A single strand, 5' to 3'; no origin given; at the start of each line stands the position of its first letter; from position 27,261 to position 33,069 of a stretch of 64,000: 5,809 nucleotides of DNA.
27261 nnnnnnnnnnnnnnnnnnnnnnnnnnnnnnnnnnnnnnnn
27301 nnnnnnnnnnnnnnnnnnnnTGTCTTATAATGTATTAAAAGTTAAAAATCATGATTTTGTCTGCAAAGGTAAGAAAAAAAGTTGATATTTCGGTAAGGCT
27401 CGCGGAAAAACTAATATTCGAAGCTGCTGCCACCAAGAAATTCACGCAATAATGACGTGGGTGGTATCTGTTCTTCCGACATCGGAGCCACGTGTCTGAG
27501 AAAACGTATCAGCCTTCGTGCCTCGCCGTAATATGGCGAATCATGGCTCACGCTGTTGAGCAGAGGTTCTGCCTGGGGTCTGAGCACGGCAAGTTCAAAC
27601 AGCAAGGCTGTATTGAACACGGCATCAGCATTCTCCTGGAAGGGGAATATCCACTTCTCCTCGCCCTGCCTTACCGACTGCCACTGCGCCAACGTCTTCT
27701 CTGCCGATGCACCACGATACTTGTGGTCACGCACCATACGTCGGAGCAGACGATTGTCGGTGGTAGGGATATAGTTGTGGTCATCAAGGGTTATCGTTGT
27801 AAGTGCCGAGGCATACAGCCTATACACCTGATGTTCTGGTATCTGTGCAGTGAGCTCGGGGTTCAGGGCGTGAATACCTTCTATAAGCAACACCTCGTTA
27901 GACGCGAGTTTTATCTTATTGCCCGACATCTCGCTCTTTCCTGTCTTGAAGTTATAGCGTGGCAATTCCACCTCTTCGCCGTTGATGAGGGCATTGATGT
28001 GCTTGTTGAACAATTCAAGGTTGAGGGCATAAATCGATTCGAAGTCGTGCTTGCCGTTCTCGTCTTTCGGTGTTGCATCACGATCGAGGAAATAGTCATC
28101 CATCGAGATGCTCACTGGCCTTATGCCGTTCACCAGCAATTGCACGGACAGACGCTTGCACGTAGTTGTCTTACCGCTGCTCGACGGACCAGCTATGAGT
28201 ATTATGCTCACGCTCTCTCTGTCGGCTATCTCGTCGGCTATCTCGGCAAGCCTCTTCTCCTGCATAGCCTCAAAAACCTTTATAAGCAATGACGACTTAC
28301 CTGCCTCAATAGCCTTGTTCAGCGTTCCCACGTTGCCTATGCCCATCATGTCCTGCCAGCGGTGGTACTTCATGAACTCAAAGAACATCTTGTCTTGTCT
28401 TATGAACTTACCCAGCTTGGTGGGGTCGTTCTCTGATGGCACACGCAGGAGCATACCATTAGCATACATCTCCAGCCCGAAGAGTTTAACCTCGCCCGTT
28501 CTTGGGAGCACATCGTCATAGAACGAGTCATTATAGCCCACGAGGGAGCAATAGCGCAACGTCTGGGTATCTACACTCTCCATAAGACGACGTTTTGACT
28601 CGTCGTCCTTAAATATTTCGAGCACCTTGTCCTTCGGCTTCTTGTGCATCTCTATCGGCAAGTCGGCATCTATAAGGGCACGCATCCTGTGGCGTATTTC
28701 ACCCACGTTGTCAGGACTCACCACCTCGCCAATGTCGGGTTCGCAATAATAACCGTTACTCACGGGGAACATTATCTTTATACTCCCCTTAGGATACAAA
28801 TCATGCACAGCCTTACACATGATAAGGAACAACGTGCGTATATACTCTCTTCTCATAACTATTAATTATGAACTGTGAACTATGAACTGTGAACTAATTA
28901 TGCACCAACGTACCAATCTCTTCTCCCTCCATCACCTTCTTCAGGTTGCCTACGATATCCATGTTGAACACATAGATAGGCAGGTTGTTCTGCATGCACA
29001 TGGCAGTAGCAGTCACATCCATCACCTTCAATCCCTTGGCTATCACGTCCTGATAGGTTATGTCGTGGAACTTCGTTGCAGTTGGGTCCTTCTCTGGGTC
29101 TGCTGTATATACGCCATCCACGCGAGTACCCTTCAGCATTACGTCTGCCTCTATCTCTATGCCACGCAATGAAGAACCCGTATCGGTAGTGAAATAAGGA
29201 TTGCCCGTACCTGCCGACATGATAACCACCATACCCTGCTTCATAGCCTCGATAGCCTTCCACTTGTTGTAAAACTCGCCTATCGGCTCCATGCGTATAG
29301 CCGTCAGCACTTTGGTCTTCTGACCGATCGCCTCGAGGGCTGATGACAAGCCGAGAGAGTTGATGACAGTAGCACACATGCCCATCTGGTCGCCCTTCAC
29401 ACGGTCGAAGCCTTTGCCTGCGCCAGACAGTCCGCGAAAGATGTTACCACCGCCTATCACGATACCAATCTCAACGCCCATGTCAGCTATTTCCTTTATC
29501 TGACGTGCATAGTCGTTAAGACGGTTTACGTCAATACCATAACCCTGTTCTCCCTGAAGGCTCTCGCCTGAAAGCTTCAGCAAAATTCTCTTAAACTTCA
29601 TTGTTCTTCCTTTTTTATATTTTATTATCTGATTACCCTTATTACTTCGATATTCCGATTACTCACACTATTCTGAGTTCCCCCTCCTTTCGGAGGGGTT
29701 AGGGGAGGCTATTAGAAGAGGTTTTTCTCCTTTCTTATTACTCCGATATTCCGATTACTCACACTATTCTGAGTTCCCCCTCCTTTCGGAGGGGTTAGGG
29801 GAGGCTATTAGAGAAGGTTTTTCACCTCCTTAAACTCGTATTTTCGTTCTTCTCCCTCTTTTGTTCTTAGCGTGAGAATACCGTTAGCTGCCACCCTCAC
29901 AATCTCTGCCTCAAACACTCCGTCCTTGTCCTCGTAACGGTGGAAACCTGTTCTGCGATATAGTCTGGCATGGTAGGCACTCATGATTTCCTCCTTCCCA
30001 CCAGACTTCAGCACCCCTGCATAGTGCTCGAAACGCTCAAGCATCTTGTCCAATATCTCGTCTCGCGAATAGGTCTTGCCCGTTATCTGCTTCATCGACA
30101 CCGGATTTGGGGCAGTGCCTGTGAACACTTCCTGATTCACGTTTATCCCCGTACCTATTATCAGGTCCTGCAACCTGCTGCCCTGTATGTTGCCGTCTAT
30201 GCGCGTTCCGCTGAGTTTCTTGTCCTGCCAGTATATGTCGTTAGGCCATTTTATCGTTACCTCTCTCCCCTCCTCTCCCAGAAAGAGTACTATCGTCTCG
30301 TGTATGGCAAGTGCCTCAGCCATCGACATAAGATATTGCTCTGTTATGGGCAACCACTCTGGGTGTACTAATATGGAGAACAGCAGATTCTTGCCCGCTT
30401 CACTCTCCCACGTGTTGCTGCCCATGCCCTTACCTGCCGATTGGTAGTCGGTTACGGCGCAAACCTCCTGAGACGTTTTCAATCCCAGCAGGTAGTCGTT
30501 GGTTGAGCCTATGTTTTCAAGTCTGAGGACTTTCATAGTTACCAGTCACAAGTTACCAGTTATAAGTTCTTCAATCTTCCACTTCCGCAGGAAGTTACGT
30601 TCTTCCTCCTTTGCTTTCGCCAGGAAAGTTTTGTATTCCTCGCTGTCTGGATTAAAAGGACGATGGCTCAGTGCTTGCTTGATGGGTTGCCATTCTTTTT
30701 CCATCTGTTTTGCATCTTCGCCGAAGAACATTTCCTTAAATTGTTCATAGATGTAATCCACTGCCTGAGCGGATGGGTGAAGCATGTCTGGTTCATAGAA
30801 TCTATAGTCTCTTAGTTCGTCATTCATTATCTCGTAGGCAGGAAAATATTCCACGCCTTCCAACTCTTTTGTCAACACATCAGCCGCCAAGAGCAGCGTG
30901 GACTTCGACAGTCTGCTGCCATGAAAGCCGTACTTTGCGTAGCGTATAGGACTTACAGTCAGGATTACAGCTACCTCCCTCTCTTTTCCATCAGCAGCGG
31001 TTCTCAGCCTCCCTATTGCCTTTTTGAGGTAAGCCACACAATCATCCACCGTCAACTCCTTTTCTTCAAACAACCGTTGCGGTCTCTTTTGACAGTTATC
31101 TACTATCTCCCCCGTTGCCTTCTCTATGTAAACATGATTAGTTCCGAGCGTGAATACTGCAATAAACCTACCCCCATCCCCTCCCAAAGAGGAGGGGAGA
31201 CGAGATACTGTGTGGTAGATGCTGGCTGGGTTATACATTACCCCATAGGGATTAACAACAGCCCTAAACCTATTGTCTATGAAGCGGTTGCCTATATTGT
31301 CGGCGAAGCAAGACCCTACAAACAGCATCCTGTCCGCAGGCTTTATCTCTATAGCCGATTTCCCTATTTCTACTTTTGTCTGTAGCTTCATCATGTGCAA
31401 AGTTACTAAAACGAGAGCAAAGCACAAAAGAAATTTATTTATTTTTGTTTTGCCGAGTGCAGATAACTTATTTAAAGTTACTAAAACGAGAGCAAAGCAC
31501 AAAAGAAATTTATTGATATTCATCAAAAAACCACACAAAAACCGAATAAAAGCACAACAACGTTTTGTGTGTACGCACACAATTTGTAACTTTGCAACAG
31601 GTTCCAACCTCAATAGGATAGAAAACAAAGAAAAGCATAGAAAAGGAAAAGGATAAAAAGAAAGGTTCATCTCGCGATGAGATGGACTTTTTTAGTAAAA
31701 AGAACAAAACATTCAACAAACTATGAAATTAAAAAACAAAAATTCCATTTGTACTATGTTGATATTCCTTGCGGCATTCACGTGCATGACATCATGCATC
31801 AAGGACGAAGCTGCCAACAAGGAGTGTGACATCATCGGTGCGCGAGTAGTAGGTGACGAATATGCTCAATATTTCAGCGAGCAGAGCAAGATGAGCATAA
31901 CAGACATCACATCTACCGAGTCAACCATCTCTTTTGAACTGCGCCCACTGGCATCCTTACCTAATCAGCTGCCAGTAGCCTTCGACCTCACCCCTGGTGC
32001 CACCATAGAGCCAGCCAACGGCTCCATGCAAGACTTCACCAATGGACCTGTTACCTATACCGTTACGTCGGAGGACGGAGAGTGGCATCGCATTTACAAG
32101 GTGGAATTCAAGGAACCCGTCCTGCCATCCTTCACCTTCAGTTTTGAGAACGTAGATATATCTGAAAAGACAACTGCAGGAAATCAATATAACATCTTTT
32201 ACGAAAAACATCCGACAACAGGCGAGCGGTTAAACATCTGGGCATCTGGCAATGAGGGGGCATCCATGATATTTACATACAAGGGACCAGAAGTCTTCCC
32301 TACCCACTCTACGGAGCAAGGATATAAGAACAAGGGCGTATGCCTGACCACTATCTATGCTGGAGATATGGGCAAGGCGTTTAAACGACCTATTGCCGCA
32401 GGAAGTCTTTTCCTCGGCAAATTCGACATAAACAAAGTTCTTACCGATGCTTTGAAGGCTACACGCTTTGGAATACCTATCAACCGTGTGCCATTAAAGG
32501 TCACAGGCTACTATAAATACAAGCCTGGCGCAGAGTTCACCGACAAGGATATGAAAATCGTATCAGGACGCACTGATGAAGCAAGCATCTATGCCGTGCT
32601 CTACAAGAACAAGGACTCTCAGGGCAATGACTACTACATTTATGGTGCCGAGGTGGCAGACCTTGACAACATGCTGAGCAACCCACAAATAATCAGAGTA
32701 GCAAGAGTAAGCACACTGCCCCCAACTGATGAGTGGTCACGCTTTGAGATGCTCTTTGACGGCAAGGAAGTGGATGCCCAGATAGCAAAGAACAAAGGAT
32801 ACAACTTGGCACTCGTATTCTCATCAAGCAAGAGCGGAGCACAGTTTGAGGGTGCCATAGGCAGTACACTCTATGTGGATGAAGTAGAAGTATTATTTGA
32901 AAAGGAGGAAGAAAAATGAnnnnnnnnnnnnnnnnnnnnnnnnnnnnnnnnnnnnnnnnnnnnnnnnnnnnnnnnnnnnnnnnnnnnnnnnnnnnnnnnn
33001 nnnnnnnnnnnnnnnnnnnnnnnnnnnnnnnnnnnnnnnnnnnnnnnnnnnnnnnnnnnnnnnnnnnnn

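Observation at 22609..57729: Dispersed ~116-bp symmetric element family: flanks, length and fold conserved, interior sequence exchanged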

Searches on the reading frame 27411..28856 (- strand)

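Call 77: search_protein_families(library=pfam, proteins=[window:27411-28856:-])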
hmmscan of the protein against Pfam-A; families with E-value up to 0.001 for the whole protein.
window:27411-28856:- (481 aa): 3 families
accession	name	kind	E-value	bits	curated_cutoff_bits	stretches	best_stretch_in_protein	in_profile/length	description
PF00485.24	PRK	-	1.9e-21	77.2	22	1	218-415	1-188/196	Phosphoribulokinase / Uridine kinase family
PF13238.12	AAA_18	-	0.00025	21.9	29.4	1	219-329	1-81/128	AAA domain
PF20720.3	nSTAND3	-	0.00056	20.1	27.2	0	216-251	17-52/155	Novel STAND NTPase 3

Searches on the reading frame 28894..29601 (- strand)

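Call 77: search_protein_families(library=pfam, proteins=[window:28894-29601:-])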
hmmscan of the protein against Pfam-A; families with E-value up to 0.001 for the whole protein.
window:28894-29601:- (235 aa): 1 family
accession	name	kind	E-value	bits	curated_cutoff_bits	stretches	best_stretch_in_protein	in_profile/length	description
PF00696.33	AA_kinase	-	3e-33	116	24.9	1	4-213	1-234/234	Amino acid kinase family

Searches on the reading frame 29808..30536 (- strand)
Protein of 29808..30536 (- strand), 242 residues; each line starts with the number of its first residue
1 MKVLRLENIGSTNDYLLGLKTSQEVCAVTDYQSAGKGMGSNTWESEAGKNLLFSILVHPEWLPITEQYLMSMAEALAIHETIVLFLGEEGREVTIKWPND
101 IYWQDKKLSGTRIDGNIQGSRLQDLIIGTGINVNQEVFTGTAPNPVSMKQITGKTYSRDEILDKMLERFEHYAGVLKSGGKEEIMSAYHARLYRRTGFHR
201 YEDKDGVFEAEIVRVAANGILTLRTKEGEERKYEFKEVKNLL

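Call 77: search_protein_families(library=pfam, proteins=[window:29808-30536:-])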
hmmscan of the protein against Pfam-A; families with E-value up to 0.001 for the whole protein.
window:29808-30536:- (242 aa): 1 family
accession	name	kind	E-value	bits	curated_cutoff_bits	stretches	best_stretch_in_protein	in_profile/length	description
PF03099.24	BPL_LplA_LipB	-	7.1e-16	58.8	21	1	21-132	21-133/133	Biotin/lipoate A/B protein ligase family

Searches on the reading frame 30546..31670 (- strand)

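Call 77: search_protein_families(library=pfam, proteins=[window:30546-31670:-])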
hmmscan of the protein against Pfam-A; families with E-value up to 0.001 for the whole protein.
window:30546-31670:- (374 aa): 1 family
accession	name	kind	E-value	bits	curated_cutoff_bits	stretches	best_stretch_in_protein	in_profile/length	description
PF08885.17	GSCFA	-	1.2e-62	212.1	25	2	171-311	101-237/237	GSCFA family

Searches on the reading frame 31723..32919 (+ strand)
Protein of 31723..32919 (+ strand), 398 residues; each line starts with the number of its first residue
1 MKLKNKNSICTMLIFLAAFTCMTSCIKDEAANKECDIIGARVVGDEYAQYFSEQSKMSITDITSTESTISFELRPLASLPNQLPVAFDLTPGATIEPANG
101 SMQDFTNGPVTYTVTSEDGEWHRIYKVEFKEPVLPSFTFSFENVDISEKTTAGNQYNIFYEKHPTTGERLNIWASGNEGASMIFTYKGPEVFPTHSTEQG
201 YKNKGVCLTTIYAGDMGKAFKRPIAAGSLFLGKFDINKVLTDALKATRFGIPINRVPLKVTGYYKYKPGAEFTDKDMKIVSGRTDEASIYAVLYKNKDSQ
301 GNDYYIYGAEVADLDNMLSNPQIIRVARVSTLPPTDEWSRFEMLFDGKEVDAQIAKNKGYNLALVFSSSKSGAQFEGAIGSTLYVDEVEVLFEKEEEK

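Call 77: search_protein_families(library=pfam, proteins=[window:31723-32919:+])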
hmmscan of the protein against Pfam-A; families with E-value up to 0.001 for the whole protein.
window:31723-32919:+ (398 aa): 1 family
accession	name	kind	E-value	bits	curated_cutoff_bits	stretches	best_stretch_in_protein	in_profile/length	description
PF13201.12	PCMD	-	1.5e-67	228.2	28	1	140-390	1-233/234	Putative carbohydrate metabolism domain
